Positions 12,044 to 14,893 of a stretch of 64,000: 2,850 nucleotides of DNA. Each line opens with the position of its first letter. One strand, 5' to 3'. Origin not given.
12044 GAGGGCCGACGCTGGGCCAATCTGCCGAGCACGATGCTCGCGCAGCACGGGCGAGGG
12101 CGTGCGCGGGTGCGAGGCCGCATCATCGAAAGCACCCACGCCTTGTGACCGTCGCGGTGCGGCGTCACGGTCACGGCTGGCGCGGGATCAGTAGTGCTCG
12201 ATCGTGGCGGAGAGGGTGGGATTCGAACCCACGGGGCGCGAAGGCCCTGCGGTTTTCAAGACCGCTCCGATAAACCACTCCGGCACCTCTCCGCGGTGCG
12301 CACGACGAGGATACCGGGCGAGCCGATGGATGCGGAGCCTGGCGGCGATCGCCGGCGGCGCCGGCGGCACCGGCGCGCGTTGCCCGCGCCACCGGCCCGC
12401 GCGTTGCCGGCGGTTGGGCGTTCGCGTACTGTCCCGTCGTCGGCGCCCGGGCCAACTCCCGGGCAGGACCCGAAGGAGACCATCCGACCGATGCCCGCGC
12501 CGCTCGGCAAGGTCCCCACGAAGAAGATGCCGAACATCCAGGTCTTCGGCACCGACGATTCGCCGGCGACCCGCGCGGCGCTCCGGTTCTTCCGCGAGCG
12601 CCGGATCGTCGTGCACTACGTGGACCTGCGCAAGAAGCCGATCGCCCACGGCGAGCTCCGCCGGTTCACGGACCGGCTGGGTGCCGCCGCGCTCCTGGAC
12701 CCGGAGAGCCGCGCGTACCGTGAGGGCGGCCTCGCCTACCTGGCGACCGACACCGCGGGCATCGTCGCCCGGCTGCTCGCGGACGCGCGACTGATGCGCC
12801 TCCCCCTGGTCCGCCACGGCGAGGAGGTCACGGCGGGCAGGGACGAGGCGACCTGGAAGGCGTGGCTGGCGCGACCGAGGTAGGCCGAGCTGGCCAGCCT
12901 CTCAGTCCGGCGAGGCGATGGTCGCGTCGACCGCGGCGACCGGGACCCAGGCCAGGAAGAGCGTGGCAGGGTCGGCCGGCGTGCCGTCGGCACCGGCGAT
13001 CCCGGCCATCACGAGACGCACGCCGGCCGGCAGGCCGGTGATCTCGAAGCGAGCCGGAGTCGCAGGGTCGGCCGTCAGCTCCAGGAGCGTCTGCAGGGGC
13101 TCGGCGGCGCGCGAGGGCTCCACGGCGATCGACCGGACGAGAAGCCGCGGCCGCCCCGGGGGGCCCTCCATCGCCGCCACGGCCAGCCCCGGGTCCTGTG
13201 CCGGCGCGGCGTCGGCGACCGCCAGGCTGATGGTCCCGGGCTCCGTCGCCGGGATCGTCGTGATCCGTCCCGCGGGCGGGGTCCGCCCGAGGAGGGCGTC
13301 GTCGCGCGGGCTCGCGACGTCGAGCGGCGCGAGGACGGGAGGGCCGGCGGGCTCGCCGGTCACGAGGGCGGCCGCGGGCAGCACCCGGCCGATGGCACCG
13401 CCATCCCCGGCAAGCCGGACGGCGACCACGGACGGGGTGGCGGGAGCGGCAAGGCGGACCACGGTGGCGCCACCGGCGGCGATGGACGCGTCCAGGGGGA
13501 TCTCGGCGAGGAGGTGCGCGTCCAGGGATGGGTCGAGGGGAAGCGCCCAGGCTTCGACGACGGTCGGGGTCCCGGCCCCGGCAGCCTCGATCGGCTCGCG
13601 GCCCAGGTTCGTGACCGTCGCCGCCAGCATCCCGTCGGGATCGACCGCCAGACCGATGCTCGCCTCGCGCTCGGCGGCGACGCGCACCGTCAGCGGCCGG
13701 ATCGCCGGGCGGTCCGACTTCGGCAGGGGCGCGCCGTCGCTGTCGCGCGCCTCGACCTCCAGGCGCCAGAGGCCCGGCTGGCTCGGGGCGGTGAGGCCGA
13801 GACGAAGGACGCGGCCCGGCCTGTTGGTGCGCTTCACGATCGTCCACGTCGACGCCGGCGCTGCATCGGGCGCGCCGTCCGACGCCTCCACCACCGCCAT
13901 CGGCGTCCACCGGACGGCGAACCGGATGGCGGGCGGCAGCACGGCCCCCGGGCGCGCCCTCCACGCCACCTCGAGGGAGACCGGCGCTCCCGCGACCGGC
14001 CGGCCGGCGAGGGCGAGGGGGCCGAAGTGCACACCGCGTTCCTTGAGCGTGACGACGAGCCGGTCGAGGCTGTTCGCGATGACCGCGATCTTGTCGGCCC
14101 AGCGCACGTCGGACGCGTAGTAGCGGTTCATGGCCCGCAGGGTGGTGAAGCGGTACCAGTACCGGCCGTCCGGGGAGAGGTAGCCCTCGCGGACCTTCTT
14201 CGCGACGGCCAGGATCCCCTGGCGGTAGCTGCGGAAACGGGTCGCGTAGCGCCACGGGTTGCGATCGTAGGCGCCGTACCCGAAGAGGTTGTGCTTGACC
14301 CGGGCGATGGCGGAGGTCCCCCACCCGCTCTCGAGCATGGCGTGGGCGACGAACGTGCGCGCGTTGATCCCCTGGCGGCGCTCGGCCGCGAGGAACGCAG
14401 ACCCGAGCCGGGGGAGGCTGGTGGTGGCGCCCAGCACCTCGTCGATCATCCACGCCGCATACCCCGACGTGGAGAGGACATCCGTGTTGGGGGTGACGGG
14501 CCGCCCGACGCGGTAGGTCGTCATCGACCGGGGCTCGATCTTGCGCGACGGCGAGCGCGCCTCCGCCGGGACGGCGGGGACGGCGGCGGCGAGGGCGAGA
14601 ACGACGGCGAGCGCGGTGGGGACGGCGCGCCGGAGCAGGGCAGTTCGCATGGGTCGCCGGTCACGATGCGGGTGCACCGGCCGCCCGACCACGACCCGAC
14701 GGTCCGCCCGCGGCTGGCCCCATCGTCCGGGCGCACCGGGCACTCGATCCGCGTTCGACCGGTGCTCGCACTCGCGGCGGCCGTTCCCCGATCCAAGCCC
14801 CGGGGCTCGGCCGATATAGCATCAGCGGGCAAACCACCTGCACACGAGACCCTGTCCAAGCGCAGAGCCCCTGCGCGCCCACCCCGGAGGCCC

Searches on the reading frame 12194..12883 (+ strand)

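Call 65: search_protein_families(library=pfam, proteins=[window:12194-12883:+], max_evalue=0.001)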
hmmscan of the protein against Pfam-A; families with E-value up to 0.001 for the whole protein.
window:12194-12883:+ (229 aa): 1 family
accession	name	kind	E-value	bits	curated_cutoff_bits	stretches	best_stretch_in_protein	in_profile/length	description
PF03960.21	ArsC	-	4.7e-07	30.5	24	1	127-223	10-78/79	ArsC family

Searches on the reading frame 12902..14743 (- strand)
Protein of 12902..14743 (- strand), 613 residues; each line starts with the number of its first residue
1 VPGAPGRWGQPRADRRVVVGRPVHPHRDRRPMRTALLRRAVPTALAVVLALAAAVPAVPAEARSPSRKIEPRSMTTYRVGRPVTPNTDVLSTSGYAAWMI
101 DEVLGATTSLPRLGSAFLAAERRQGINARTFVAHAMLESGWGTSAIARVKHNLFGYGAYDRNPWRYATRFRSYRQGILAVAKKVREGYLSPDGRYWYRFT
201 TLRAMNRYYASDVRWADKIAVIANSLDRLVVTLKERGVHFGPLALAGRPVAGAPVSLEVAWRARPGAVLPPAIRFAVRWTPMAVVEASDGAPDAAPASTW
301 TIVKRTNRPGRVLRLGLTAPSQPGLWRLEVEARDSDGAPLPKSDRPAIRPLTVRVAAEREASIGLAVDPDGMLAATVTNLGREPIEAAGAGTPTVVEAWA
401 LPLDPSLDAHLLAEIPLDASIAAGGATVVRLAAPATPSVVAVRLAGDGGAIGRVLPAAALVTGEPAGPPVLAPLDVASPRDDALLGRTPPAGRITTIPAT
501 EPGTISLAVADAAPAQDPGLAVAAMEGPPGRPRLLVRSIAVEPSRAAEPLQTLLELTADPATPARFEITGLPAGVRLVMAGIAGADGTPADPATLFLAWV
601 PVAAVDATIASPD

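Call 65: search_protein_families(library=pfam, proteins=[window:12902-14743:-], max_evalue=0.001)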
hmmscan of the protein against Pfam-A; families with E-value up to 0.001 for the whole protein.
window:12902-14743:- (613 aa): 1 family
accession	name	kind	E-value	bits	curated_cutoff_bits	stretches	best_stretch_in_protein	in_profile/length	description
PF01832.25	Glucosaminidase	-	6.1e-17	62.9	30.2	1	116-227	3-122/123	Mannosyl-glycoprotein endo-beta-N-acetylglucosaminidase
